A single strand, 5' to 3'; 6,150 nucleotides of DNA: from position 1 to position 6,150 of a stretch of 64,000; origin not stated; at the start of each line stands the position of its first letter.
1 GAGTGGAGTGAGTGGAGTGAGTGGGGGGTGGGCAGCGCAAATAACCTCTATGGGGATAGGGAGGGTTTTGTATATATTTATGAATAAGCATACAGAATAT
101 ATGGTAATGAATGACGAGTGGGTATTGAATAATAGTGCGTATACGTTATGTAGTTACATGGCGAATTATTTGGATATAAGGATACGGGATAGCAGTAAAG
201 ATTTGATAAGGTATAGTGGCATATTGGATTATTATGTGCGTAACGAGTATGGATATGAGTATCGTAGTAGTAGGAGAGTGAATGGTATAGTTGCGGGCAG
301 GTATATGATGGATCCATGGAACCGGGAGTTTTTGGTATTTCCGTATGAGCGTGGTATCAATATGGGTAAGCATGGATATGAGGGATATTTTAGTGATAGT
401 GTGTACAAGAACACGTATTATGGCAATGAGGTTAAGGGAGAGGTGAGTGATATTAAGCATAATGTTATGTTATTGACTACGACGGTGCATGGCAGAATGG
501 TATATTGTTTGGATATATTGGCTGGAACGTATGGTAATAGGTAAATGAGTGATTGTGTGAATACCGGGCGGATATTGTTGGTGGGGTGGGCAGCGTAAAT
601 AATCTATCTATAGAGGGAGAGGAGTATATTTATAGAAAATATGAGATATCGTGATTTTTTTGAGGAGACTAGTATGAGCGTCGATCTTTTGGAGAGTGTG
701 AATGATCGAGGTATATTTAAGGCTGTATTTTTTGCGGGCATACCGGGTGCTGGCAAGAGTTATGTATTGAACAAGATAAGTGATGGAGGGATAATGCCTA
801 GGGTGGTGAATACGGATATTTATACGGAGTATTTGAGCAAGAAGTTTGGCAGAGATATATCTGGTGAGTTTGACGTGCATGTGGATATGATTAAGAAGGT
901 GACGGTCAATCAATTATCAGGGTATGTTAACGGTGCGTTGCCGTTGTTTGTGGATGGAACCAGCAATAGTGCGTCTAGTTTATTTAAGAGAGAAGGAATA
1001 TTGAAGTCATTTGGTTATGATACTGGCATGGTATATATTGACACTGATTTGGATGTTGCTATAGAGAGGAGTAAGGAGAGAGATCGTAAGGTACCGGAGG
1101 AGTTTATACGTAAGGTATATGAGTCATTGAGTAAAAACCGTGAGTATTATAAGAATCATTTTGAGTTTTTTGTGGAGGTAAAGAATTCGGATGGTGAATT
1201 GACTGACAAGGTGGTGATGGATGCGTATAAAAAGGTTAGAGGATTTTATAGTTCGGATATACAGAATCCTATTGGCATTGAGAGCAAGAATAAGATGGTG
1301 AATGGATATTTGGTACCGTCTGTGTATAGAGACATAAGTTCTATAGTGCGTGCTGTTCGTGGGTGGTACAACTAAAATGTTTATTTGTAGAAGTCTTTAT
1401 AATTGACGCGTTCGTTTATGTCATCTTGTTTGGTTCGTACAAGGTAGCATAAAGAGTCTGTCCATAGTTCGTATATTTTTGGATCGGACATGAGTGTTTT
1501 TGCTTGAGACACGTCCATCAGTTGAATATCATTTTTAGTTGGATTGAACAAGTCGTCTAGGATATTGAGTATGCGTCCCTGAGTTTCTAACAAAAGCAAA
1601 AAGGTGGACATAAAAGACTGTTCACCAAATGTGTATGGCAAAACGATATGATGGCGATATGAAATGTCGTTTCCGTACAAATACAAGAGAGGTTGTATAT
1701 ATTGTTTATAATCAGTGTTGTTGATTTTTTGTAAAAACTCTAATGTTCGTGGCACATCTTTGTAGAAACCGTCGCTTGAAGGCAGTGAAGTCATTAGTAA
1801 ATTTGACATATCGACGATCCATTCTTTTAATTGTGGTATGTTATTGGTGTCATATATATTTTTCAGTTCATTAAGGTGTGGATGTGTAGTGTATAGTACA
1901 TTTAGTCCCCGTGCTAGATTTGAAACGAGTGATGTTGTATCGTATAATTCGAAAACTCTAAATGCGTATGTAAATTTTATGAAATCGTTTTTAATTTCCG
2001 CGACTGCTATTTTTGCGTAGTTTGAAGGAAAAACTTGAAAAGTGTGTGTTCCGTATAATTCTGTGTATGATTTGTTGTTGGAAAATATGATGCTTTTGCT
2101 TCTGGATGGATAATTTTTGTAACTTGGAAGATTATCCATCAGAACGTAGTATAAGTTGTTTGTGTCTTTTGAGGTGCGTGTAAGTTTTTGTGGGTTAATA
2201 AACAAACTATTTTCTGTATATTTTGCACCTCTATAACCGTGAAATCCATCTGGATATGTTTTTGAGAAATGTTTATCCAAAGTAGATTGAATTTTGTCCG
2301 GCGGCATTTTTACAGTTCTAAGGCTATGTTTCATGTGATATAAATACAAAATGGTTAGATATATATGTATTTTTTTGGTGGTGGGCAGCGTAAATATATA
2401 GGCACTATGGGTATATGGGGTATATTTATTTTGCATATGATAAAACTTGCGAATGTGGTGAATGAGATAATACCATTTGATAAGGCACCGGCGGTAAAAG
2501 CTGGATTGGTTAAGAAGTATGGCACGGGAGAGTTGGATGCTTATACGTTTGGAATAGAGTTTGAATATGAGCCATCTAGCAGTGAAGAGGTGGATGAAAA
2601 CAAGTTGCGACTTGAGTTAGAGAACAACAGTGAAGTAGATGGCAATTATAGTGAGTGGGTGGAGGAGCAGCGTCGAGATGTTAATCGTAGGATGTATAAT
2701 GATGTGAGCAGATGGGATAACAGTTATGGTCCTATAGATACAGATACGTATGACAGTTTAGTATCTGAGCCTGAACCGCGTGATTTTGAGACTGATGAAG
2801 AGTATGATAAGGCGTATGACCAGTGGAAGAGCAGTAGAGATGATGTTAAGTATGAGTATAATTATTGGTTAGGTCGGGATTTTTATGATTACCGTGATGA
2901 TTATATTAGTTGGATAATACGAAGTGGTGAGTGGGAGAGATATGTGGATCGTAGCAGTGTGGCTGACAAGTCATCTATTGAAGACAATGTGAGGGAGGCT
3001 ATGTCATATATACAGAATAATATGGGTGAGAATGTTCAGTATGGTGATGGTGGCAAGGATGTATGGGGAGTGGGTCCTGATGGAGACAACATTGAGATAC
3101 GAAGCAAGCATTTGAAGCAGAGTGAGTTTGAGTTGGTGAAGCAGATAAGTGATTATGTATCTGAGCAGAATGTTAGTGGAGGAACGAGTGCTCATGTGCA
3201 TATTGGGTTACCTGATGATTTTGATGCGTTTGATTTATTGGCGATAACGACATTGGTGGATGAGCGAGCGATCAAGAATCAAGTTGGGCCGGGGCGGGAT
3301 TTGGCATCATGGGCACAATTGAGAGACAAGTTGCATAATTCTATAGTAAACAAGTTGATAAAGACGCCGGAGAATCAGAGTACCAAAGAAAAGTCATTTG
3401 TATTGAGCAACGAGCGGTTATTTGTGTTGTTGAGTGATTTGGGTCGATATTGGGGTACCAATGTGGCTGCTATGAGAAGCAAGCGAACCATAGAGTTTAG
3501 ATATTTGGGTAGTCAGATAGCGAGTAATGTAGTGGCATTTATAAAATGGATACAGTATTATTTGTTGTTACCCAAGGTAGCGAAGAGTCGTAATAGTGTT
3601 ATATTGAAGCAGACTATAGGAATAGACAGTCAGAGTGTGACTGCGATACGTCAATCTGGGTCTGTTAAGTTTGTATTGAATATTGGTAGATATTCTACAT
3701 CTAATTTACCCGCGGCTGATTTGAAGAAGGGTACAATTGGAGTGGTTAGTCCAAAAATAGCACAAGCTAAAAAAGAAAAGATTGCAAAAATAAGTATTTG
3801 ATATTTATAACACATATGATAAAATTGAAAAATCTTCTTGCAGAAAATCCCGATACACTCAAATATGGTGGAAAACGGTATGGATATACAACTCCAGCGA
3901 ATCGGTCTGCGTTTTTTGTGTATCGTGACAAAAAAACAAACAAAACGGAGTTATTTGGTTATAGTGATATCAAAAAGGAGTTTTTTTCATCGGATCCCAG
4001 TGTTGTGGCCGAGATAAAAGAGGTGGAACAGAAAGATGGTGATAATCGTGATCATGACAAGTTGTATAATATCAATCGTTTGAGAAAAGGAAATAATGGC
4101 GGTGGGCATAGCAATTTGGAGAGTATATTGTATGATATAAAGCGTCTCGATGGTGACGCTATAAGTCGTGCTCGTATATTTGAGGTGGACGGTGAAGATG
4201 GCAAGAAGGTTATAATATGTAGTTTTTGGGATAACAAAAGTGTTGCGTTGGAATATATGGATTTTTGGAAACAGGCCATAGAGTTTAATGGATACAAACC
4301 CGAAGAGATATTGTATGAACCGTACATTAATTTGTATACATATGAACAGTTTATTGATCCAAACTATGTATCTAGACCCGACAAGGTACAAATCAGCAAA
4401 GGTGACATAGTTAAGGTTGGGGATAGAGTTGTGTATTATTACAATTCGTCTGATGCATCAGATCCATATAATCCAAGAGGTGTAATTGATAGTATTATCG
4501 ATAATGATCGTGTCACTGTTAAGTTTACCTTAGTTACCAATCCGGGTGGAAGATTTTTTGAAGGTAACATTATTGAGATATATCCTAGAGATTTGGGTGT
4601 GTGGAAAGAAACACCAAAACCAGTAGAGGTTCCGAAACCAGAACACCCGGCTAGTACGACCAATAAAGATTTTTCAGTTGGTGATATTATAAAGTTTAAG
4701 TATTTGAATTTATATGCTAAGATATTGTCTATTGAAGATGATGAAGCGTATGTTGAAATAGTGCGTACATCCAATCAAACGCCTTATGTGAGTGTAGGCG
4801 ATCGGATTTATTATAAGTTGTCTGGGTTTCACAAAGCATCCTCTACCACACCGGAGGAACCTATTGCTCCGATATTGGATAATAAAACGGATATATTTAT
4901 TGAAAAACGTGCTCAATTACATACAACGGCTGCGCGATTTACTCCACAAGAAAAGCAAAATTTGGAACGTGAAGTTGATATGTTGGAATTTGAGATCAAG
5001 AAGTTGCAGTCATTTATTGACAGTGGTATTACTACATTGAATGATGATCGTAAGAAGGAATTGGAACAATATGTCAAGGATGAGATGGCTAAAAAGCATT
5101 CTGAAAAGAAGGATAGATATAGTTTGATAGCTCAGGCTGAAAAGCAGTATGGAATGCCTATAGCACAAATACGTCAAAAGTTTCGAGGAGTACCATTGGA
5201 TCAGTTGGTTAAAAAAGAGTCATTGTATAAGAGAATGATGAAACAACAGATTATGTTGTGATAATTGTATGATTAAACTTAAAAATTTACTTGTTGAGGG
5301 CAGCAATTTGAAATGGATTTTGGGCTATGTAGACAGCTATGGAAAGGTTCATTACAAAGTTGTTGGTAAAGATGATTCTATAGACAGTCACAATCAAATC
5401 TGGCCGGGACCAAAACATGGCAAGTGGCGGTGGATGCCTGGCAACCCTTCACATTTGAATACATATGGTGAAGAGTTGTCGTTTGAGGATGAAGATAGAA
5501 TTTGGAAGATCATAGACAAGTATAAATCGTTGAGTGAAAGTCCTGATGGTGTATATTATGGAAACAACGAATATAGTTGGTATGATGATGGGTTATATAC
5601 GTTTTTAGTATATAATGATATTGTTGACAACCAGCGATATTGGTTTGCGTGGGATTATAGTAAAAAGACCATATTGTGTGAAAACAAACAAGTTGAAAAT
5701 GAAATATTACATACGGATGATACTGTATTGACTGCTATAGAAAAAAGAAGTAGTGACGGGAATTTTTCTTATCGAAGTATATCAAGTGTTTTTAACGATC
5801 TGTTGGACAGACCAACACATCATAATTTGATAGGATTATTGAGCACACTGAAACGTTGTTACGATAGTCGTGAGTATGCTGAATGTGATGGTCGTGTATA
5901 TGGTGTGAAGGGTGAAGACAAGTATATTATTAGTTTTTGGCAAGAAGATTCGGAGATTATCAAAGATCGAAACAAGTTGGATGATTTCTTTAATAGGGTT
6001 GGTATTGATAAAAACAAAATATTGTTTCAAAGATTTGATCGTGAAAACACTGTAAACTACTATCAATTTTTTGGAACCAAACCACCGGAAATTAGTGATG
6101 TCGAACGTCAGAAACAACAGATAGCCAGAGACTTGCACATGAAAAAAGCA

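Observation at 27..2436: Thrice-repeated upstream module of about 55 bp at the left end: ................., N8-9, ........, N8, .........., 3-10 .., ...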

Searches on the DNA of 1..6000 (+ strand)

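Call 5: search_dna_similar(query=window:1-6000:+, collection=phages, mode=distant)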
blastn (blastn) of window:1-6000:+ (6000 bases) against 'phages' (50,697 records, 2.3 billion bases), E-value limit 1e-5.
No match.

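Call 73: search_rna_families(sources=[L108, L026, L007, L011], threshold=evalue, max_evalue=1)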
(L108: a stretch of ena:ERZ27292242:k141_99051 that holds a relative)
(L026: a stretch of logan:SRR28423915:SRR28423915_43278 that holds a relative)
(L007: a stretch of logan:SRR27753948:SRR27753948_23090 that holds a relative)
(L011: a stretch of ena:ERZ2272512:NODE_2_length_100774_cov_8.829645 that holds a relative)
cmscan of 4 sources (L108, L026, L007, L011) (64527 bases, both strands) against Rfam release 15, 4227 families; matches with E-value up to 1: 2.
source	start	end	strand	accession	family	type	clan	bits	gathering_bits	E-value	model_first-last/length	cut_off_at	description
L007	2639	2712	-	RF00005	tRNA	Gene; tRNA;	CL00001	59.2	29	3e-10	1-71/71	no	tRNA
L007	17643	17696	+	RF01859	Phe_leader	Cis-reg; leader;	-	29.7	55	0.7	1-125/125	no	Phenylalanine leader peptide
